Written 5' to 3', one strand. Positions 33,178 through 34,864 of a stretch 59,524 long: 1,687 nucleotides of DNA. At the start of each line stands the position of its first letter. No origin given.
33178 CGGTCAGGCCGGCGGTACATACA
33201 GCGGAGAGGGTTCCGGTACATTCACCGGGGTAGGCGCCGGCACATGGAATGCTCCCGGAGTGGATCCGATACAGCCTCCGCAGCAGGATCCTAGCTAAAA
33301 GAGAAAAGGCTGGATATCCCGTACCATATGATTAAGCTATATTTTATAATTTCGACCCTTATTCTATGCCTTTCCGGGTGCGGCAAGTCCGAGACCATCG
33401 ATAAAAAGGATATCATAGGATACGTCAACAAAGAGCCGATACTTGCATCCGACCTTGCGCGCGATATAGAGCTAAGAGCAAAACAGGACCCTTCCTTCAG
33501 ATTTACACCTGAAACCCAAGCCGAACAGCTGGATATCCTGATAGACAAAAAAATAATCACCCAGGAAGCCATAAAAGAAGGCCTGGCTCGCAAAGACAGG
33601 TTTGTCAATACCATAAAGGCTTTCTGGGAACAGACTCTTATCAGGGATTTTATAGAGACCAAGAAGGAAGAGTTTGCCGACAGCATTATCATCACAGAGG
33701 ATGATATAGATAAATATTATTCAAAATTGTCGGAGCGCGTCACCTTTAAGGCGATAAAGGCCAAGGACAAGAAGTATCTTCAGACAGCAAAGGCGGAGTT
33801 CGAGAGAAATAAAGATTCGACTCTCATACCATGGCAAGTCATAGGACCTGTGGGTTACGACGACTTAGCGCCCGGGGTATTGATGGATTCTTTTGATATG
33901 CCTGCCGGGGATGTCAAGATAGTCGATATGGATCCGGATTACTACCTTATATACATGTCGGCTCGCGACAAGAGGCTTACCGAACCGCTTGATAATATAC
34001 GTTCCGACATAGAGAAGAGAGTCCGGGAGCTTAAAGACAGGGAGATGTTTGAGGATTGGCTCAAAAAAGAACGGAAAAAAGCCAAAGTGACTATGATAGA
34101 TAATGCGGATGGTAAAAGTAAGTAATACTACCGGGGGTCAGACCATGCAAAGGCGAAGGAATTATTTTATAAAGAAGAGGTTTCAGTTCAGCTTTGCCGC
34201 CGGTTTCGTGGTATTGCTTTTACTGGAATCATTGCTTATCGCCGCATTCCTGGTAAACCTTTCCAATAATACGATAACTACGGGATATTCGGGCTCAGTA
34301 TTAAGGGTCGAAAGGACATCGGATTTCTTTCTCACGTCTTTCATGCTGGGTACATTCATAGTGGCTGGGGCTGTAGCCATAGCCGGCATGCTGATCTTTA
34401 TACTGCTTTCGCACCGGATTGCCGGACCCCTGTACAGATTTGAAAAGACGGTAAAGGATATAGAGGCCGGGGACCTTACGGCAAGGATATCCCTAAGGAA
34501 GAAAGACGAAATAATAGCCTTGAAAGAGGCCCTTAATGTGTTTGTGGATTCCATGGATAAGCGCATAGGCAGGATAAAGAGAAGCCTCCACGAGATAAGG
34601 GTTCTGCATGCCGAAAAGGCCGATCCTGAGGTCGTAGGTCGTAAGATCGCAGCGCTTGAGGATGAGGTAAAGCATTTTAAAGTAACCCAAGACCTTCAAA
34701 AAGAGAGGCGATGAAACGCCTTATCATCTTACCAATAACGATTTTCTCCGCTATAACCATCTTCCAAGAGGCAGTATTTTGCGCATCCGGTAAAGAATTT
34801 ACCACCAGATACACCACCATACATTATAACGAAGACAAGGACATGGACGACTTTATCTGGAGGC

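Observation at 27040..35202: Five-gene envelope operon: TPR + beta-barrel, giant FecR/repeat protein, SurA-like lipoprotein, TM-HAMP, HExxH protein - candidate dedicated surface-export system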

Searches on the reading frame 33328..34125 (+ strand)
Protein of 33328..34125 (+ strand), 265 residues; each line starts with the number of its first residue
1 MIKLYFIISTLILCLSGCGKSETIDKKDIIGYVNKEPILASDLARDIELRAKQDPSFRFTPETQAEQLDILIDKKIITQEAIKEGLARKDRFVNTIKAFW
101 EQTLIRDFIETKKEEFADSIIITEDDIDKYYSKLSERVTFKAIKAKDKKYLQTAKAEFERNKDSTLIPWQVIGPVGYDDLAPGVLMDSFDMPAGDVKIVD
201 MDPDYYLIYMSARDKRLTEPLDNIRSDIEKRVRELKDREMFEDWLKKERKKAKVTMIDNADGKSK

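Call 7: search_protein_families(library=pfam, proteins=[window:33328-34125:+], max_evalue=0.1)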
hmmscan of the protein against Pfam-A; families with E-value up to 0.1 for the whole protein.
window:33328-34125:+ (265 aa): 3 families
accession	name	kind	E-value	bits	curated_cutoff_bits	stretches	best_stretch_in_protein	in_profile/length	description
PF13145.12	Rotamase_2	-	0.00067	20.9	27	1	132-225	22-120/121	PPIC-type PPIASE domain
PF13624.11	SurA_N_3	-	0.01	16.1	27.2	1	6-93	16-113/162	SurA-like N-terminal domain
PF01895.24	PhoU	-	0.042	14.7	23.5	0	107-143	17-53/89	PhoU domain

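Call 8: search_protein_families(library=ncbifam, proteins=[window:33328-34125:+], max_evalue=0.1)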
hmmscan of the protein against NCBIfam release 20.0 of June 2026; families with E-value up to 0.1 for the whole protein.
window:33328-34125:+ (265 aa): 5 families
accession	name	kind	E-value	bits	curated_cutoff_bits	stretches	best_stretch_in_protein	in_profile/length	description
TIGR02925.1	cis_trans_EpsD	equivalog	5.6e-06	26.1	108.9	1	7-133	5-128/232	EpsD family peptidyl-prolyl cis-trans isomerase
NF051879.1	TDE1658_narrow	equivalog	0.0001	21.4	340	1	33-96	33-95/342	MOSP complex formation periplasmic protein, TDE1658 family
TIGR04142.1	PCisTranLspir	hypoth_equivalog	0.00053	19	250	1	205-262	247-301/316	putative peptidyl-prolyl cis-trans isomerase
NF000809.0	PRK00059.1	equivalog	0.0013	18.1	303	1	205-258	279-332/336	peptidylprolyl isomerase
TIGR04500.1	PpiC_rel_mature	subfamily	0.049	12.9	180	1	74-255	167-336/340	TIGR04500 family putative peptide maturation system protein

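Call 40: search_solved_structures(query=window:33328-34125:+, max_evalue=1, show_alignments=2)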
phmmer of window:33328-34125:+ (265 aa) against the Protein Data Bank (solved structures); distinct sequences matched with E-value up to 1: 2.
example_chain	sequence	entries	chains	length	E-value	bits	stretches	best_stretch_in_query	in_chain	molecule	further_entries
3nrk_A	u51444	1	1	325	0.053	16.2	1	191-262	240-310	LIC12922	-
4zrj_B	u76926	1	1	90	0.26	14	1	188-249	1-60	Merlin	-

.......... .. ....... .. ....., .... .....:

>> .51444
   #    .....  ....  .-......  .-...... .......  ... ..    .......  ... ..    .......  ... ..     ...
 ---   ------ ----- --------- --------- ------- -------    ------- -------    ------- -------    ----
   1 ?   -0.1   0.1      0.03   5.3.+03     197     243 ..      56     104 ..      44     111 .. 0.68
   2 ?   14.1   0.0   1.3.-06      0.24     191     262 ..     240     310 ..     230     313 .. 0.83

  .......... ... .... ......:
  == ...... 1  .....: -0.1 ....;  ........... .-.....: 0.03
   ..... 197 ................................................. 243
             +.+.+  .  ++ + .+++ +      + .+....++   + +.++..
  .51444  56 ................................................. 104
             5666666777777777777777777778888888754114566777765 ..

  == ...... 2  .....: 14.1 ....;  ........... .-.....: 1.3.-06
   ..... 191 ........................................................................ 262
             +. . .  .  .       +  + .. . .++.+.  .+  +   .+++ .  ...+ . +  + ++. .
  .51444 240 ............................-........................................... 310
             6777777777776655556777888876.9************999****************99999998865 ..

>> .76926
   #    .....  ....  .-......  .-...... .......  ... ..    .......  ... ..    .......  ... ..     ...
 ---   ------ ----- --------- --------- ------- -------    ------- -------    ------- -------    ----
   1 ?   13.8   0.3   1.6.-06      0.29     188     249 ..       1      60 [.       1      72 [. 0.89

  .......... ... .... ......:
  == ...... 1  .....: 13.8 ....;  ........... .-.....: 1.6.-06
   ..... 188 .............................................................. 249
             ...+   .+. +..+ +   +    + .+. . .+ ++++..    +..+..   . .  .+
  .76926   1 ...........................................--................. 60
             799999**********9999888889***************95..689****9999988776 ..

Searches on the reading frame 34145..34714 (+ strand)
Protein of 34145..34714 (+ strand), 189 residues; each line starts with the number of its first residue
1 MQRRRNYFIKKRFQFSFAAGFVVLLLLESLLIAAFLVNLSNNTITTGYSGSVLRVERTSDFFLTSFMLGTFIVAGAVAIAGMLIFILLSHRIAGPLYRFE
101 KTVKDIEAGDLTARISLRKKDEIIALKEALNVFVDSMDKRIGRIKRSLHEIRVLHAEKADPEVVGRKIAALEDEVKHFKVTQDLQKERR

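Call 7: search_protein_families(library=pfam, proteins=[window:34145-34714:+], max_evalue=0.1)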
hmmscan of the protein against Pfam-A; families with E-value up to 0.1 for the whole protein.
window:34145-34714:+ (189 aa): 3 families
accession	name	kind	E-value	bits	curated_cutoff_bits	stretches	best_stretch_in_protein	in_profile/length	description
PF00672.30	HAMP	-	2.2e-07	31.5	25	1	87-137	1-51/53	HAMP domain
PF18947.5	HAMP_2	-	0.0029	18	24.3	1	92-138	20-66/67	HAMP domain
PF07332.16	Phage_holin_3_6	-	0.099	13.1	28.4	0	16-105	40-107/116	Putative Actinobacterial Holin-X, holin superfamily III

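Call 8: search_protein_families(library=ncbifam, proteins=[window:34145-34714:+], max_evalue=0.1)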
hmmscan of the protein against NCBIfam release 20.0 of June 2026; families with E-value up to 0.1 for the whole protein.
window:34145-34714:+ (189 aa): 19 families
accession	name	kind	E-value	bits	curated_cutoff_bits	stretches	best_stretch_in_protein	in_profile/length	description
NF058645.1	MCPCtpMPsAe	equivalog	2e-07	30.2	900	1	63-156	200-295/558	methyl-accepting chemotaxis protein CtpM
NF040691.1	MtrAB_MtrB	equivalog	1.6e-06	27.4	450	1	66-145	185-265/507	MtrAB system histidine kinase MtrB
NF012163.2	BaeS_SmeS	equivalog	2.6e-05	23.4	500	1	52-179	147-273/457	sensor histidine kinase efflux regulator BaeS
NF007837.0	PRK10549.1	equivalog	3.5e-05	22.7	603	1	71-179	168-273/466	envelope stress sensor histidine kinase BaeS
NF033092.0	HK_WalK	equivalog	3.5e-05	22.6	725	1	71-136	179-245/594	cell wall metabolism sensor histidine kinase WalK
NF053592.1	HK_near_YfiR_like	equivalog_domain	7.3e-05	22.4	194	1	62-136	146-220/223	sensor histidine kinase, YfiR-like protein-associated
NF012226.0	AdeS_HK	equivalog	0.00073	18.8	500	1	62-134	56-125/353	two-component sensor histidine kinase AdeS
NF050802.1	AspChtxCcaA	equivalog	0.00085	17.8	1300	1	101-144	420-464/700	aspartate chemotaxis receptor CcaA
NF047851.1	MCPCitTducer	equivalog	0.002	17.3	900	1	61-151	188-276/553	methyl-accepting chemotaxis citrate transducer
NF045900.1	HisKinCpxALeg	equivalog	0.0024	16.7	800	1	73-151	158-238/451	two-component system sensor histidine kinase CpxA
NF038263.1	prot_phos_SiaA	equivalog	0.0025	16.4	700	1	85-149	327-391/658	biofilm regulation protein phosphatase SiaA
NF033094.0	HK_VanS_O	exception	0.0045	16.3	720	1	50-140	29-120/345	vancomycin resistance histidine kinase VanS-O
NF007896.0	PRK10600.1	equivalog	0.0046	15.6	578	1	62-143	148-229/598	nitrate/nitrite two-component system sensor histidine kinase NarX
NF008318.0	PRK11107.1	equivalog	0.0068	14.5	890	1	68-139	179-249/920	two-component sensor histidine kinase BarA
NF007423.1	PRK09966.1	equivalog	0.014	14.3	325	1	62-146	145-230/390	diguanylate cyclase DgcN/YfiN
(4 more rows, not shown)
